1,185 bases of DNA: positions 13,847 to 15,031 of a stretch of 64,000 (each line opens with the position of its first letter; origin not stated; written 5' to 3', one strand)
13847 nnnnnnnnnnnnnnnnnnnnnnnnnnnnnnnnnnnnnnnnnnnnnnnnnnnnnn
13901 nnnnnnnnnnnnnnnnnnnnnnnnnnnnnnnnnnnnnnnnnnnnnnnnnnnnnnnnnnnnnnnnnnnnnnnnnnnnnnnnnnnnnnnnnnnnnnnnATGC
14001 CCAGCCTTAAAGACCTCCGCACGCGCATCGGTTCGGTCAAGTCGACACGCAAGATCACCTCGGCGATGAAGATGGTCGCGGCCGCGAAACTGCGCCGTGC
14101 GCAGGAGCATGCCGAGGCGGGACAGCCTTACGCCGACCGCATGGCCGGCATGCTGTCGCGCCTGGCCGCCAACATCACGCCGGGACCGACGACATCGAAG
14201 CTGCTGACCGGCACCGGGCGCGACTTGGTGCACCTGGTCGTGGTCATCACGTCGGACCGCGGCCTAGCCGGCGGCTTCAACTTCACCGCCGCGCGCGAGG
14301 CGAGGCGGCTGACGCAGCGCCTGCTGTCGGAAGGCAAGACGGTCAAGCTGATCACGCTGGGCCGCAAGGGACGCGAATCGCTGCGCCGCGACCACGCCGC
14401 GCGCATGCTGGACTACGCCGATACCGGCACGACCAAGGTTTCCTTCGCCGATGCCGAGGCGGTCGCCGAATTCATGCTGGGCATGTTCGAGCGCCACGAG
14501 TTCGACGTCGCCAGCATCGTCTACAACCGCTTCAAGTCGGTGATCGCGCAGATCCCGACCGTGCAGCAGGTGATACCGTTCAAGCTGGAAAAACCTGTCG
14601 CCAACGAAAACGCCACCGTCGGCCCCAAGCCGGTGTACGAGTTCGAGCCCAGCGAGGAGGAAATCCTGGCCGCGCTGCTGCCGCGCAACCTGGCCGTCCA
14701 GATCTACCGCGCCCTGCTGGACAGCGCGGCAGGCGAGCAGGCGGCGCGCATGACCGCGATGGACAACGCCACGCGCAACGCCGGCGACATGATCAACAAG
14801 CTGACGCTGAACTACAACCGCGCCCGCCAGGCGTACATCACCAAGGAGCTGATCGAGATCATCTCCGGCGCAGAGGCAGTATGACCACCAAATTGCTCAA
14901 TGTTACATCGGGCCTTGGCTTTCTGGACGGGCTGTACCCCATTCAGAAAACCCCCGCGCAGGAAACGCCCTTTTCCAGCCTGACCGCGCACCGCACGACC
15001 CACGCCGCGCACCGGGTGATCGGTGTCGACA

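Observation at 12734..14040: Two uncharacterised genes inserted inside the F1 ATP synthase operon, between atpA and atpG, flanked by a duplicated atpG 5' end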

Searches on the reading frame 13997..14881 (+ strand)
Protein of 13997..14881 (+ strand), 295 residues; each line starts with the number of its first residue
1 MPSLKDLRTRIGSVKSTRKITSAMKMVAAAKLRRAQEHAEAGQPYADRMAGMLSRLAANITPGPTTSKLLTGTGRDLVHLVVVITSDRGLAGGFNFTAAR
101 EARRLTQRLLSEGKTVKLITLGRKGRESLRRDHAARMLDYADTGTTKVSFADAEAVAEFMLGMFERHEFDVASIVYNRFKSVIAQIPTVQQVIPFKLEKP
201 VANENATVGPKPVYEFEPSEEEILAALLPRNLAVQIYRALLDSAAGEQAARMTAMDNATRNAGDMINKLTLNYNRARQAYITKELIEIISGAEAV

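Call 5: search_protein_families(library=pfam, proteins=[window:13997-14881:+], max_evalue=1)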
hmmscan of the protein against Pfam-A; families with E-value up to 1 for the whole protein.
window:13997-14881:+ (295 aa): 1 family
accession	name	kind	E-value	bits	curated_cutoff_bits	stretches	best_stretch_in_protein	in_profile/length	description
PF00231.24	ATP-synt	-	4.4e-99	332.2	39.9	1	3-295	1-285/285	ATP synthase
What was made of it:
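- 13997..14884 (+): atpG (F1 gamma subunit), intact. Its first 71 nt (13997-14067) are the right-hand copy of the repeat. Pfam ATP-synt, E 4e-99, over the full length (call 5).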

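Call 8: find_related_loci(query=window:13997-14881:+, collection=genome_contigs, flank=6000)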
Query window:13997-14881:+ (295 aa) in genome_contigs; peptide patterns used: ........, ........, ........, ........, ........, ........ (x = any residue, [..] = any of these).
600 stretches matched a pattern (row limit reached: there are more); 594 encode a relative of the query (tblastn E <= 1e-3); the best 80 are kept; 80 distinct loci.
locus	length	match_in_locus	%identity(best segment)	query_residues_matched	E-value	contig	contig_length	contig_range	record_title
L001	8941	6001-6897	66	1-295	4e-124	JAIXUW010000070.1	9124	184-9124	MAG: Alphaproteobacteria bacterium isolate D1_MAG_00043 pond_D1_MAG_00043_000000000228, whole genome shotgun sequence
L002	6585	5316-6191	66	1-295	7e-120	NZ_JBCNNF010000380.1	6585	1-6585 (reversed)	MAG: Inquilinus sp. isolate SMAGNO94 Contig380, whole genome shotgun sequence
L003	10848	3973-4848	66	1-295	1e-119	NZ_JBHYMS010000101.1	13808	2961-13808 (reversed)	Inquilinus sp. NPDC058860 NPDC058860_T48_H10.ctg-0101, whole genome shotgun sequence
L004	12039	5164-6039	66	1-295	9e-120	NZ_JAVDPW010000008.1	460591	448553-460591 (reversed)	Inquilinus ginsengisoli strain 584 Ga0365416_08, whole genome shotgun sequence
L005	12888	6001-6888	63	1-295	1e-118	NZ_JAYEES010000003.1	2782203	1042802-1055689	Nitrospirillum sp. BR 11164 contig_3, whole genome shotgun sequence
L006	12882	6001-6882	63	1-295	5e-116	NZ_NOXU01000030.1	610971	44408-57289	Niveispirillum lacus strain 1-14 scaffold11, whole genome shotgun sequence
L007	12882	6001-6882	63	1-295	2e-115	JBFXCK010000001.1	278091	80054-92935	MAG: Dongiaceae bacterium isolate CA_2019_TPBS_68 NODE_359_length_278091_cov_60.299780_TPBS, whole genome shotgun sequen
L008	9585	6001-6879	63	1-295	5e-114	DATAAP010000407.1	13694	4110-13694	MAG TPA_asm: Alphaproteobacteria bacterium isolate SMAG_U6675 k141_2991147, whole genome shotgun sequence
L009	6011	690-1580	61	1-295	2e-113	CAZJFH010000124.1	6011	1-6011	MAG TPA_asm: uncultured Rhodospirillaceae bacterium isolate SRP093185_co1_73 genome assembly, contig: NODE_10001_length_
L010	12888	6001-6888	63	1-295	8e-113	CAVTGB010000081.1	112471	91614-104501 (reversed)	MAG: uncultured Alphaproteobacteria bacterium isolate MFD09222.bin.3.67 genome assembly, contig: contig_38316, whole gen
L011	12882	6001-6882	60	1-295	3e-112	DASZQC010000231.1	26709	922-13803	MAG TPA_asm: Dongiaceae bacterium isolate SMAG_U5987 k141_332792, whole genome shotgun sequence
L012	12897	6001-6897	61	1-295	1e-111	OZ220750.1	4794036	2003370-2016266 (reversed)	MAG: Alphaproteobacteria bacterium isolate e85b98a5-d515-444b-a553-27111d8e7dd0 genome assembly, chromosome: 1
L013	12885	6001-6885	62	1-295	2e-111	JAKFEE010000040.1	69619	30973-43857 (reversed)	MAG: Rhodospirillaceae bacterium isolate LC065 contig-124_214, whole genome shotgun sequence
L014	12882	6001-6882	59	1-295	2e-110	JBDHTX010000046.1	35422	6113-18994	MAG: Dongiaceae bacterium isolate AS-MICRO-OLR.196 NODE_3491_length_35422_cov_24.724484, whole genome shotgun sequence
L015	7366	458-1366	62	1-295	3e-111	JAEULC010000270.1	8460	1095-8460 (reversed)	MAG: Rhodospirillales bacterium isolate new MAG-111 k141_2202485, whole genome shotgun sequence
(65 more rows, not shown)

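Call 11: list_cluster_members(proteins=[P0001, P0002, window:13997-14881:+, window:11204-12730:+])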
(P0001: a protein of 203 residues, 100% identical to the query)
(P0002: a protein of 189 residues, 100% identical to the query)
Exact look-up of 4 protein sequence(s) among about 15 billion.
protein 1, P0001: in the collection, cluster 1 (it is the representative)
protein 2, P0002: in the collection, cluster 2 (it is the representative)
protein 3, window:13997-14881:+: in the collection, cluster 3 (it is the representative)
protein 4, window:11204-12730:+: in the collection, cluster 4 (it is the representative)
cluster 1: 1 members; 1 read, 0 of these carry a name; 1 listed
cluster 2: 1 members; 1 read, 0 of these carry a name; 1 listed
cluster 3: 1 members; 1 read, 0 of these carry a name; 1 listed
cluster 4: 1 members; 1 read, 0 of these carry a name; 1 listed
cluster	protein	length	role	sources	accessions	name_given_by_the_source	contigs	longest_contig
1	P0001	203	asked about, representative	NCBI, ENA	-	-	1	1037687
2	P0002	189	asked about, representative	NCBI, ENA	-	-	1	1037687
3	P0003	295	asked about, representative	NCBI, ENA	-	-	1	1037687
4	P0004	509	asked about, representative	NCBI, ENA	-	-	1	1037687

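Call 26: find_homologous_proteins(query=window:13997-14881:+, max_evalue=1e-60)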
Query window:13997-14881:+ (295 aa): 7999 proteins with E <= 1e-60 among 8000 candidates; the best 120 are listed.
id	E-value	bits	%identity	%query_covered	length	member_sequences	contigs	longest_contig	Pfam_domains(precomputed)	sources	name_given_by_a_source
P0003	4.6e-183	625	100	100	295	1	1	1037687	PF00231.25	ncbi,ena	-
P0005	1.5e-163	561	90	100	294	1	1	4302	PF00231.25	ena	-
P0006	2.8e-158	543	86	100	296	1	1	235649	PF00231.25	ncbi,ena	-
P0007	1.3e-147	509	89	92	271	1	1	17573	PF00231.25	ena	-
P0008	2.6e-145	501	83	100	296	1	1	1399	PF00231.25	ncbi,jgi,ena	jgi:F-type H+-transporting ATPase subunit gamma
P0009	3.6e-141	487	79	100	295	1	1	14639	PF00231.25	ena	-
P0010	3.8e-137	474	79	100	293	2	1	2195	PF00231.25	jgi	jgi:F-type H+-transporting ATPase subunit gamma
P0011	1.1e-135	469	77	100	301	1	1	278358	PF00231.25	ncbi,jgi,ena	jgi:F-type H+-transporting ATPase subunit gamma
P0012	2.7e-135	468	79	100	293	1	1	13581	PF00231.25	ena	-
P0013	2.9e-135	468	78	100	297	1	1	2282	PF00231.25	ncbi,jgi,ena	jgi:F-type H+-transporting ATPase subunit gamma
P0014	7.7e-135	467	76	100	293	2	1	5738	PF00231.25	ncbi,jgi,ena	jgi:F-type H+-transporting ATPase subunit gamma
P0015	1.3e-134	466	78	100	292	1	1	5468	PF00231.25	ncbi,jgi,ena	jgi:F-type H+-transporting ATPase subunit gamma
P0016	2.3e-134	465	78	100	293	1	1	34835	PF00231.25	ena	-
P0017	1.9e-132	459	74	100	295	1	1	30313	PF00231.25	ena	-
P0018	3.0e-131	455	75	100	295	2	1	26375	PF00231.25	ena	-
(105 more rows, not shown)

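Call 27: find_encoding_contigs(protein=P0006, flank=5000, max_places=2)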
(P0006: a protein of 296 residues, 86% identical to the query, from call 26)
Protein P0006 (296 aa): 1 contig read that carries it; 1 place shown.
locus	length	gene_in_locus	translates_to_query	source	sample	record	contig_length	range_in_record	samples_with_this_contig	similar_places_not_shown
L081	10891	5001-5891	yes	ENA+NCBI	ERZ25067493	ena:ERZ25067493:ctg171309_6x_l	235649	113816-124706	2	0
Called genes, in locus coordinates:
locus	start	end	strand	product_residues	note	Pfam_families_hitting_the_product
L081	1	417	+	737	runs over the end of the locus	PF17764:PriA_3primeBD, PF00270:DEAD, PF04851:ResIII (weak), PF00271:Helicase_C (faint), PF18319:Zn_ribbon_PriA, PF18074:PriA_C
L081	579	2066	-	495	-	PF05231:MASE1, PF00990:GGDEF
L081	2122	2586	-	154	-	PF00691:OmpA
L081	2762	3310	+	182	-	PF00213:OSCP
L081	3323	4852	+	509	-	PF02874:ATP-synt_ab_N, PF00006:ATP-synt_ab, PF00306:ATP-synt_ab_C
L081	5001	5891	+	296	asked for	PF00231:ATP-synt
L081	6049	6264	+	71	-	-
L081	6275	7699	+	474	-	PF02874:ATP-synt_ab_N, PF00006:ATP-synt_ab, PF22919:ATP-synt_VA_C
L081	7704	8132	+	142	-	PF02823:ATP-synt_DE_N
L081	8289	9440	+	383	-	PF07221:GlcNAc_2-epim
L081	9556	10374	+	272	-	-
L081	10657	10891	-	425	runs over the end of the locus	PF00155:Aminotran_1_2, PF01212:Beta_elim_lyase (faint), PF01053:Cys_Met_Meta_PP (weak)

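Call 28: find_encoding_contigs(protein=P0005, flank=5000, max_places=2)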
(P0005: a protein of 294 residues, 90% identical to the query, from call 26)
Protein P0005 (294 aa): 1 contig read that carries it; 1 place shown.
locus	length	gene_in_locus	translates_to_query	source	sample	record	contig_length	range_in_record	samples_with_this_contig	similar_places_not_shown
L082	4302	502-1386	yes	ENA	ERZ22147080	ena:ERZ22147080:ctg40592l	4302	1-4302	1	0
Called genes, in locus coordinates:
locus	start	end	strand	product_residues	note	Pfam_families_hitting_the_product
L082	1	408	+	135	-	?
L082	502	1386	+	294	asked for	PF00231:ATP-synt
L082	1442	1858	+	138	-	PF00006:ATP-synt_ab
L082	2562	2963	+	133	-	PF02823:ATP-synt_DE_N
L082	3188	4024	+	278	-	PF13421:Band_7_1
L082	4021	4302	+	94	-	?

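Call 29: find_encoding_contigs(protein=P0007, flank=5000, max_places=2)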
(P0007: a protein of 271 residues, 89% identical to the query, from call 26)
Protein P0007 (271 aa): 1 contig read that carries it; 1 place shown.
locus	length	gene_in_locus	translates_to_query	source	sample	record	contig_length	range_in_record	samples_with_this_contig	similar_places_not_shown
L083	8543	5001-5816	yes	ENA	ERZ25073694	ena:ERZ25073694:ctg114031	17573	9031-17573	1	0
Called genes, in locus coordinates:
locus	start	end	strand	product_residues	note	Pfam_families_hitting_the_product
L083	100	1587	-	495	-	PF05231:MASE1, PF00990:GGDEF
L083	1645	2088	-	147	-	PF00691:OmpA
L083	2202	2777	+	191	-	PF00213:OSCP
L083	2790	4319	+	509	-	PF02874:ATP-synt_ab_N, PF00006:ATP-synt_ab, PF00306:ATP-synt_ab_C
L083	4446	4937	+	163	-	-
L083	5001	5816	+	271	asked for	PF00231:ATP-synt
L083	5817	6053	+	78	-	-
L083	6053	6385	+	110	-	PF01588:tRNA_bind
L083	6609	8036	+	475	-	PF02874:ATP-synt_ab_N, PF00006:ATP-synt_ab, PF22919:ATP-synt_VA_C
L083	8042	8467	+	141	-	-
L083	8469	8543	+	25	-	?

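Call 38: find_encoding_contigs(protein=P0009, flank=4000, max_places=1)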
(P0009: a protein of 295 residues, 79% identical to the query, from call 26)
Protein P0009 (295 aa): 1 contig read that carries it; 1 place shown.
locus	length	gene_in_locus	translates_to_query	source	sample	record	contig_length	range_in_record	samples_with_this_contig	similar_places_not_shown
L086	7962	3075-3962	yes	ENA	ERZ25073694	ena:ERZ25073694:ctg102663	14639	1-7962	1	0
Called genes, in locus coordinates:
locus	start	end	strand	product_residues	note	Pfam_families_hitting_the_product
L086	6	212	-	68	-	-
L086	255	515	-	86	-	PF00691:OmpA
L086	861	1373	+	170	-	PF00213:OSCP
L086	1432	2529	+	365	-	PF02874:ATP-synt_ab_N, PF00006:ATP-synt_ab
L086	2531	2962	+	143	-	PF00306:ATP-synt_ab_C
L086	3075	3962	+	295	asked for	PF00231:ATP-synt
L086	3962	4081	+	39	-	-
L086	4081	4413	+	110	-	PF01588:tRNA_bind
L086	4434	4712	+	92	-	-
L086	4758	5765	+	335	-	PF02874:ATP-synt_ab_N, PF00006:ATP-synt_ab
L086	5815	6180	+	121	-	PF22919:ATP-synt_VA_C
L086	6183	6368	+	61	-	-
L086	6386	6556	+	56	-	-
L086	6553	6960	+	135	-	PF02823:ATP-synt_DE_N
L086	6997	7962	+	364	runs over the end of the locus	PF07221:GlcNAc_2-epim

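Call 39: find_encoding_contigs(protein=P0012, flank=4000, max_places=1)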
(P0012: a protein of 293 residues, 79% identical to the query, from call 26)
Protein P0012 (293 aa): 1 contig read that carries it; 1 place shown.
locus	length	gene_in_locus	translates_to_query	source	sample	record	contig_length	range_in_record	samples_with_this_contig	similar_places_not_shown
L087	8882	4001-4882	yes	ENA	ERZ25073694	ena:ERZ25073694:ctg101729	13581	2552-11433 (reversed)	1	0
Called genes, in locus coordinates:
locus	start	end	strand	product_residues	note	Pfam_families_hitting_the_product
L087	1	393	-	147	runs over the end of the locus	PF00691:OmpA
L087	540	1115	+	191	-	PF00213:OSCP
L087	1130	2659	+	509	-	PF02874:ATP-synt_ab_N, PF00006:ATP-synt_ab, PF00306:ATP-synt_ab_C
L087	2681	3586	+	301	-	-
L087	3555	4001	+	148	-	-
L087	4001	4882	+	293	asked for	PF00231:ATP-synt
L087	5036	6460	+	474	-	PF02874:ATP-synt_ab_N, PF00006:ATP-synt_ab, PF22919:ATP-synt_VA_C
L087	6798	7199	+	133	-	PF02823:ATP-synt_DE_N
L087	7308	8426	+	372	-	PF07221:GlcNAc_2-epim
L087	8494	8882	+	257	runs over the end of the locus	PF03405:FA_desaturase_2 (weak)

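Call 40: find_encoding_contigs(protein=P0016, flank=4000, max_places=1)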
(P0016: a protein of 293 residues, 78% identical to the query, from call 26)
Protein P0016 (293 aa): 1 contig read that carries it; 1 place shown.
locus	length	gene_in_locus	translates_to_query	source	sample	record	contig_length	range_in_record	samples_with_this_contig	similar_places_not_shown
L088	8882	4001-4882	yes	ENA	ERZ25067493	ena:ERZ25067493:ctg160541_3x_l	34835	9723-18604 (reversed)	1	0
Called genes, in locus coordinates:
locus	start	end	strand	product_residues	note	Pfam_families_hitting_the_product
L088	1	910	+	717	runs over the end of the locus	PF17764:PriA_3primeBD, PF00270:DEAD, PF04851:ResIII, PF00271:Helicase_C (faint), PF18319:Zn_ribbon_PriA, PF18074:PriA_C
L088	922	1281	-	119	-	-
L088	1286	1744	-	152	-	PF00691:OmpA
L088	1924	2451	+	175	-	PF00213:OSCP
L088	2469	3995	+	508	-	PF02874:ATP-synt_ab_N, PF00006:ATP-synt_ab, PF00306:ATP-synt_ab_C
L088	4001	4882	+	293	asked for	PF00231:ATP-synt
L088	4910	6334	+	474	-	PF02874:ATP-synt_ab_N, PF00006:ATP-synt_ab, PF22919:ATP-synt_VA_C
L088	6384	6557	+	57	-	-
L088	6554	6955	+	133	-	PF02823:ATP-synt_DE_N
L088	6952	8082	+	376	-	PF07221:GlcNAc_2-epim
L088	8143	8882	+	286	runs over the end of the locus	-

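Call 41: find_encoding_contigs(protein=P0011, flank=4000, max_places=1)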
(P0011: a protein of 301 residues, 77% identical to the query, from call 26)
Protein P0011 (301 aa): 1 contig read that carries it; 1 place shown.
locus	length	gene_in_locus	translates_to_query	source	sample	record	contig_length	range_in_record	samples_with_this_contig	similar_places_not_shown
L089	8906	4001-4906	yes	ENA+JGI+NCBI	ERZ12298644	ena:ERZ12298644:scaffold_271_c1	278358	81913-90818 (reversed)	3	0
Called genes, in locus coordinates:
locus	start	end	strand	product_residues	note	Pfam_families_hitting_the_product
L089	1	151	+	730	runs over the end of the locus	PF17764:PriA_3primeBD, PF00270:DEAD, PF04851:ResIII, PF00271:Helicase_C (faint), PF18319:Zn_ribbon_PriA, PF18074:PriA_C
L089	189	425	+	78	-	-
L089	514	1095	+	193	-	PF04191:PEMT, PF04140:ICMT (weak)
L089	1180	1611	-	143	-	PF00691:OmpA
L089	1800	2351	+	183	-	PF00213:OSCP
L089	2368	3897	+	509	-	PF02874:ATP-synt_ab_N, PF00006:ATP-synt_ab, PF00306:ATP-synt_ab_C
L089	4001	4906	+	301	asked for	PF00231:ATP-synt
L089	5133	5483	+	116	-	PF03795:YCII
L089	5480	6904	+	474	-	PF02874:ATP-synt_ab_N, PF00006:ATP-synt_ab, PF22919:ATP-synt_VA_C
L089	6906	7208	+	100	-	PF02823:ATP-synt_DE_N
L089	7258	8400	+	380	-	PF07221:GlcNAc_2-epim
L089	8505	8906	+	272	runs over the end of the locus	-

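Call 46: find_encoding_contigs(protein=P0017, flank=4000, max_places=1)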
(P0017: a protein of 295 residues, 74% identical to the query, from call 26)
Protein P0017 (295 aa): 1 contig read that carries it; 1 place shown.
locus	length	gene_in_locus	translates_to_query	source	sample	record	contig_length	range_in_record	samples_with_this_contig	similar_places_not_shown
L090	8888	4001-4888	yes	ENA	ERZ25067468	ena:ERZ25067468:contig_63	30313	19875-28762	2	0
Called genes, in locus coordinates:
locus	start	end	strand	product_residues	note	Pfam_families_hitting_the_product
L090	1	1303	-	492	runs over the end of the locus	PF05231:MASE1, PF00990:GGDEF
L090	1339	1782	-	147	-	PF00691:OmpA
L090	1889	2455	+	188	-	PF00213:OSCP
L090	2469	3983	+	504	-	PF02874:ATP-synt_ab_N, PF00006:ATP-synt_ab, PF00306:ATP-synt_ab_C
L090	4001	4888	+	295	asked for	PF00231:ATP-synt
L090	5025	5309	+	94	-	PF01541:GIY-YIG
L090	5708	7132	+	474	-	PF02874:ATP-synt_ab_N, PF00006:ATP-synt_ab, PF22919:ATP-synt_VA_C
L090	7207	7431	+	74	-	-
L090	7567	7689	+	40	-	-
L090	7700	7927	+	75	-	-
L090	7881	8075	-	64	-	PF12441:CopG_antitoxin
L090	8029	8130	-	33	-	-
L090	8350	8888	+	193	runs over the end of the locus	PF02823:ATP-synt_DE_N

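Call 47: find_encoding_contigs(protein=P0018, flank=4000, max_places=1)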
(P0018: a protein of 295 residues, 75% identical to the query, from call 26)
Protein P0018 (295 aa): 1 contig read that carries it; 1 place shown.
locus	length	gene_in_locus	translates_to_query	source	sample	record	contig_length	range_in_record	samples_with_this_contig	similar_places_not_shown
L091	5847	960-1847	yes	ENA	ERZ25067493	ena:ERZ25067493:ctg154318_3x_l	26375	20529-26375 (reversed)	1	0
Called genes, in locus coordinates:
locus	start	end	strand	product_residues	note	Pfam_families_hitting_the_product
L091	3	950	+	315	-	?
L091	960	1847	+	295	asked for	PF00231:ATP-synt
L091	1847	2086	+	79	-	-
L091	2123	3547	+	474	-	PF02874:ATP-synt_ab_N, PF00006:ATP-synt_ab, PF22919:ATP-synt_VA_C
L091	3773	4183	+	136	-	PF02823:ATP-synt_DE_N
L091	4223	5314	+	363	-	PF07221:GlcNAc_2-epim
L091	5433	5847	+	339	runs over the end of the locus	-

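Call 66: find_encoding_contigs(protein=P0015, flank=4000, max_places=1)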
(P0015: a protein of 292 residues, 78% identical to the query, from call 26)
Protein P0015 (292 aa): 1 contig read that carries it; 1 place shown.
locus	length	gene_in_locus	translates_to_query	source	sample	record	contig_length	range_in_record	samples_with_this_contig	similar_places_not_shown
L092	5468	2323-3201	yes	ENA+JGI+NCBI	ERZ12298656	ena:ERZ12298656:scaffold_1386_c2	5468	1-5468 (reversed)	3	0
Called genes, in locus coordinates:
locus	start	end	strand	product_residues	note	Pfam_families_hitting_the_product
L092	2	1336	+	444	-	?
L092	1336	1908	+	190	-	-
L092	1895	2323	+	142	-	-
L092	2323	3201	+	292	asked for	PF00231:ATP-synt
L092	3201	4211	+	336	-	PF09935:DUF2167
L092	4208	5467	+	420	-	?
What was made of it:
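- The same architecture recurs in contigs from different samples (calls 29, 39, 66).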

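Call 67: find_encoding_contigs(protein=P0014, flank=4000, max_places=1)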
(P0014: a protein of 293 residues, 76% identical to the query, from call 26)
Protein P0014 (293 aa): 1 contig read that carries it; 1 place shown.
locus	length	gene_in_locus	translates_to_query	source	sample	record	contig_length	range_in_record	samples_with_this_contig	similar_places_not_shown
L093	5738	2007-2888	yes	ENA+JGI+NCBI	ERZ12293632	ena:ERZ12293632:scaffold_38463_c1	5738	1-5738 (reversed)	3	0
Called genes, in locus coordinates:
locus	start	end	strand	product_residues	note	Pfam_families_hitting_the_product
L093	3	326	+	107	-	?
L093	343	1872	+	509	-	PF02874:ATP-synt_ab_N, PF00006:ATP-synt_ab, PF00306:ATP-synt_ab_C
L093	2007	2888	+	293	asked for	PF00231:ATP-synt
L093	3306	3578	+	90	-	-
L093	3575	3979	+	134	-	PF02566:OsmC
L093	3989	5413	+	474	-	PF02874:ATP-synt_ab_N, PF00006:ATP-synt_ab, PF22919:ATP-synt_VA_C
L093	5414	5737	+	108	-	?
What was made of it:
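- Nine clade loci have clean empty sites (calls 27, 28, 38, 40, 41, 46, 47, 67).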

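Call 79: search_protein_families(library=padloc, proteins=[L083:4446-4934:+, L087:3573-3998:+, L092:1895-2320:+, L092:1336-1905:+, L087:2681-3583:+], max_evalue=1)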
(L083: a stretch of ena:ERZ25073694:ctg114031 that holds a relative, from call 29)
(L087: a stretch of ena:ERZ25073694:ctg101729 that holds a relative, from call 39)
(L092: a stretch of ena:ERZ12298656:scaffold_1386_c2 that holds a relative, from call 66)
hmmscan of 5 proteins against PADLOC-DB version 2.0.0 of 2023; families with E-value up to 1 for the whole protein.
L083:4446-4934:+ (163 aa): 0 families

L087:3573-3998:+ (142 aa): 0 families

L092:1895-2320:+ (142 aa): 0 families

L092:1336-1905:+ (190 aa): 0 families

L087:2681-3583:+ (301 aa): 0 families
